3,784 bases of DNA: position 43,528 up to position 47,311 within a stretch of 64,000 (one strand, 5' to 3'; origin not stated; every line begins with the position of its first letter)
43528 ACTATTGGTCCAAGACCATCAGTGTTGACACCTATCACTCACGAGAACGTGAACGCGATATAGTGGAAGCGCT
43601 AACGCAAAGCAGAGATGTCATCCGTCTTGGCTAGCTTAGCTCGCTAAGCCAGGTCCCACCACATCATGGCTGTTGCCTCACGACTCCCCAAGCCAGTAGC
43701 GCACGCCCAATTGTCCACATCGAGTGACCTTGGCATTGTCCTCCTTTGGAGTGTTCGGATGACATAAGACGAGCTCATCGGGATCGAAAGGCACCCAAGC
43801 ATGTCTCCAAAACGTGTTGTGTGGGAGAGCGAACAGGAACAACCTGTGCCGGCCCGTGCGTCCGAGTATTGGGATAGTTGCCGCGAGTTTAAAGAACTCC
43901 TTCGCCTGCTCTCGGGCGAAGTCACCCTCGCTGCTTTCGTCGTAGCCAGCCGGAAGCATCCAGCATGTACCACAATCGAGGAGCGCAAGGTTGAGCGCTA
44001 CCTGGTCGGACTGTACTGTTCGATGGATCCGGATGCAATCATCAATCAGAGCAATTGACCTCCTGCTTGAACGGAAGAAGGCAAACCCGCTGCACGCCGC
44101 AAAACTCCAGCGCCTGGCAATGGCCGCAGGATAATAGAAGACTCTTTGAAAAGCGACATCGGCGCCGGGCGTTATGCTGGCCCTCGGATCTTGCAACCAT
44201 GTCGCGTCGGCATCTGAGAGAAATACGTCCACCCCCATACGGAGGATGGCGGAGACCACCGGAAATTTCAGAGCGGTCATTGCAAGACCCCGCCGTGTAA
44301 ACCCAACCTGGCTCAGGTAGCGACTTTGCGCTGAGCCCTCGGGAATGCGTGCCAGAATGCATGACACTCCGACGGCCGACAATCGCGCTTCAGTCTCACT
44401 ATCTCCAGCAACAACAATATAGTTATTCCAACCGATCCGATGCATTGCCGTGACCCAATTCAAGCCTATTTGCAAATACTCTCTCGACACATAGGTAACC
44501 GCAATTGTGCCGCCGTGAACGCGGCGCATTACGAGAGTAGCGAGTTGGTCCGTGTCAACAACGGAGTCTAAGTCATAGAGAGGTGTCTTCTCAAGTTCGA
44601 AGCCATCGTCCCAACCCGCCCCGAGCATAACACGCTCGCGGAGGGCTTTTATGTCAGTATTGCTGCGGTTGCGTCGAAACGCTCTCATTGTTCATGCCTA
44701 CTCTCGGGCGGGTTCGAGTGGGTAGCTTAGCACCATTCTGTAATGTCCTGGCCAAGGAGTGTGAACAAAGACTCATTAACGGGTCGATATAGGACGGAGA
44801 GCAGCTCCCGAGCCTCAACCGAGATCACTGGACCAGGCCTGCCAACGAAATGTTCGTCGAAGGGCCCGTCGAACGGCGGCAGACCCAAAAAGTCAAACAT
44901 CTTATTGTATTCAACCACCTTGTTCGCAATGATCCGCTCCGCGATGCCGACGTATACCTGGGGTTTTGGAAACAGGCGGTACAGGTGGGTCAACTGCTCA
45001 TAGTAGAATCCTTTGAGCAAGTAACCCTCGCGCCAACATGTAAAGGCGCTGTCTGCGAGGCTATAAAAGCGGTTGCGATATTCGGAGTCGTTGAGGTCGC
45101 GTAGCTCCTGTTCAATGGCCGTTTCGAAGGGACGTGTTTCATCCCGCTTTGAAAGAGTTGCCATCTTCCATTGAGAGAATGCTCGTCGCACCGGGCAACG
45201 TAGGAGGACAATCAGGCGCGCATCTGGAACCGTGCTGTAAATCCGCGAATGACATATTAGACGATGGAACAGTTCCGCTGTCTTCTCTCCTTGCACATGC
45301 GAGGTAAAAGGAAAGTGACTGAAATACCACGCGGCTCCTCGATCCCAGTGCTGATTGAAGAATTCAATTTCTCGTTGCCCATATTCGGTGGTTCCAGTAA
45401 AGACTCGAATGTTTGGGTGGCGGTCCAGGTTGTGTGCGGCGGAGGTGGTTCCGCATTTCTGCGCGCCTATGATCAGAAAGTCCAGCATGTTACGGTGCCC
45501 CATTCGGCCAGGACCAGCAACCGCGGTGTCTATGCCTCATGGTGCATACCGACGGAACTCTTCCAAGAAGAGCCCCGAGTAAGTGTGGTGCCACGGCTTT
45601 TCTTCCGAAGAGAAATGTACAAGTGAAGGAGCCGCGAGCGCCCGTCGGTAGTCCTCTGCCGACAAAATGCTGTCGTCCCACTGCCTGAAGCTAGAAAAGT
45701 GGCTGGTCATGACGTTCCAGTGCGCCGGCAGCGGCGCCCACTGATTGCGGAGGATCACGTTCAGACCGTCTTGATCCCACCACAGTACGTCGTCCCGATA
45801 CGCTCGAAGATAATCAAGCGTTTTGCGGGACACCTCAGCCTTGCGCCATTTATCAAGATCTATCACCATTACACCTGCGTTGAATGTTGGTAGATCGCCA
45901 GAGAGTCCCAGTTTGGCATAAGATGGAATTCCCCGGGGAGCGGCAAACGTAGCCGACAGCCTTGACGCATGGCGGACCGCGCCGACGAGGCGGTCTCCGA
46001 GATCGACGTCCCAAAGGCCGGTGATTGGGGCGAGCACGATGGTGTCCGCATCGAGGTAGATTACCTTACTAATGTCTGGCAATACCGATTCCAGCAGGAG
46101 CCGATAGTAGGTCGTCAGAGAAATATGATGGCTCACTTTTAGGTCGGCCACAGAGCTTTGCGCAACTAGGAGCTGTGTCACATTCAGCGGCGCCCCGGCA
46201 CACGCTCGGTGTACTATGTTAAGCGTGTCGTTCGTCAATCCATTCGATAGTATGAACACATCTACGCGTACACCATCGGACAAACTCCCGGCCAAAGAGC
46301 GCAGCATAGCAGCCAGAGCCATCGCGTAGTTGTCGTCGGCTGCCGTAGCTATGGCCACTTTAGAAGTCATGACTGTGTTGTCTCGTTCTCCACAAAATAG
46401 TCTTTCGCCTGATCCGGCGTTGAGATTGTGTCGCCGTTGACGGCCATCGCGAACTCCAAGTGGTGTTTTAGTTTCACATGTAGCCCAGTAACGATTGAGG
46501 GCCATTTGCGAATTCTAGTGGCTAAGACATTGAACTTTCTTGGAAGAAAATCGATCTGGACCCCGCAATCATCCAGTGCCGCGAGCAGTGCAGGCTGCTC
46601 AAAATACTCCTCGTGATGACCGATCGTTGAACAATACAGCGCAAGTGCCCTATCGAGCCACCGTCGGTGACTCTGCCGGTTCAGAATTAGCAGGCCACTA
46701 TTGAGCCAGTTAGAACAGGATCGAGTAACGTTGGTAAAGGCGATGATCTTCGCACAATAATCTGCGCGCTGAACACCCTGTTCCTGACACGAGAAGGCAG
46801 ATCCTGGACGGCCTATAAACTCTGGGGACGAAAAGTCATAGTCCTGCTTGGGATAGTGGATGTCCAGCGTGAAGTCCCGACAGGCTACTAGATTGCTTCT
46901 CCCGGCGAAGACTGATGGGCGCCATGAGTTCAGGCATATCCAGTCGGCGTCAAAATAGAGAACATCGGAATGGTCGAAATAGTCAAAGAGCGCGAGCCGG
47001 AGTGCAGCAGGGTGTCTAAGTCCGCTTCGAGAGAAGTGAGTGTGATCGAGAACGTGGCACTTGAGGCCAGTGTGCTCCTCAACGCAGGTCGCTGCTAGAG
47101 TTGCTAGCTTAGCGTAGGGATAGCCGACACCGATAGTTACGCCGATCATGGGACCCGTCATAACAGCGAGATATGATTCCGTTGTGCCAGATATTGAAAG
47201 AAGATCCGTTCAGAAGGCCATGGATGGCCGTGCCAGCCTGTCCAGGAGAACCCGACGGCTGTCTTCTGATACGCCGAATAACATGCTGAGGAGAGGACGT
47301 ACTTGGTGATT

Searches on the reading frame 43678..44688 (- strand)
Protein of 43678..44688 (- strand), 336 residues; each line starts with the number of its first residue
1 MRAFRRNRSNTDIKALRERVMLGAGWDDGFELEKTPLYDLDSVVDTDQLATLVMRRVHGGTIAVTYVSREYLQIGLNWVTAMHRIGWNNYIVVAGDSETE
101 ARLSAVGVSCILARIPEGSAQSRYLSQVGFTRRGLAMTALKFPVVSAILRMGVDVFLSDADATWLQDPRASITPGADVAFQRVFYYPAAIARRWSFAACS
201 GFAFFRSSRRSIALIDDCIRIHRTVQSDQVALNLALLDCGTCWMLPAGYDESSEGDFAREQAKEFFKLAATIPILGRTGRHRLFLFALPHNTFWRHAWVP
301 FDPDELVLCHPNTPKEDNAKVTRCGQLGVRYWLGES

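Call 10: search_protein_families(library=pfam, proteins=[window:43678-44688:-], max_evalue=0.001)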
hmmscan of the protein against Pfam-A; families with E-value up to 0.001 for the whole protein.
window:43678-44688:- (336 aa): 1 family
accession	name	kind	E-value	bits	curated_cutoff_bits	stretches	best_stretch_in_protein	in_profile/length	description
PF03407.22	Nucleotid_trans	-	1.5e-21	77.8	22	1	88-237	4-153/208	Nucleotide-diphospho-sugar transferase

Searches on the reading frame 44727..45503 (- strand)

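Call 10: search_protein_families(library=pfam, proteins=[window:44727-45503:-], max_evalue=0.001)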
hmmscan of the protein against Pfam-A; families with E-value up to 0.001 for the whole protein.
window:44727-45503:- (258 aa): 2 families
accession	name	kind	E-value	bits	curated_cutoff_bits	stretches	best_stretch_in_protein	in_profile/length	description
PF00685.33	Sulfotransfer_1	-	1.2e-10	41.7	22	1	8-213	3-186/255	Sulfotransferase domain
PF13469.12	Sulfotransfer_3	-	6.1e-08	33.6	27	0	86-138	116-169/216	Sulfotransferase family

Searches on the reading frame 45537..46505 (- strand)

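Call 10: search_protein_families(library=pfam, proteins=[window:45537-46505:-], max_evalue=0.001)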
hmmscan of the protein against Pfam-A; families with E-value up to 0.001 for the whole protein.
window:45537-46505:- (322 aa): 2 families
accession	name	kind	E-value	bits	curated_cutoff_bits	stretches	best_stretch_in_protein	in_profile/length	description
PF01501.26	Glyco_transf_8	-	6.1e-42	144.4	24.3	1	52-307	2-251/253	Glycosyl transferase family 8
PF18404.7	Glyco_transf_24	-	1.3e-05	25.2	25.7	1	58-246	10-199/268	Glucosyltransferase 24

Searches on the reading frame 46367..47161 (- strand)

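Call 10: search_protein_families(library=pfam, proteins=[window:46367-47161:-], max_evalue=0.001)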
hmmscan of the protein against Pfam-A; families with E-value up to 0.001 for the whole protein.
window:46367-47161:- (264 aa): 0 families

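Call 16: search_protein_families(library=pfam, proteins=[window:46367-47161:-], max_evalue=10)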
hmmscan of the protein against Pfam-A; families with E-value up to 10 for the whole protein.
window:46367-47161:- (264 aa): 1 family
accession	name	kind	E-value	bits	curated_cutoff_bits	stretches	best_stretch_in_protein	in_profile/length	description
PF01501.26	Glyco_transf_8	-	0.25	11.3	24.3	1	54-128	88-134/253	Glycosyl transferase family 8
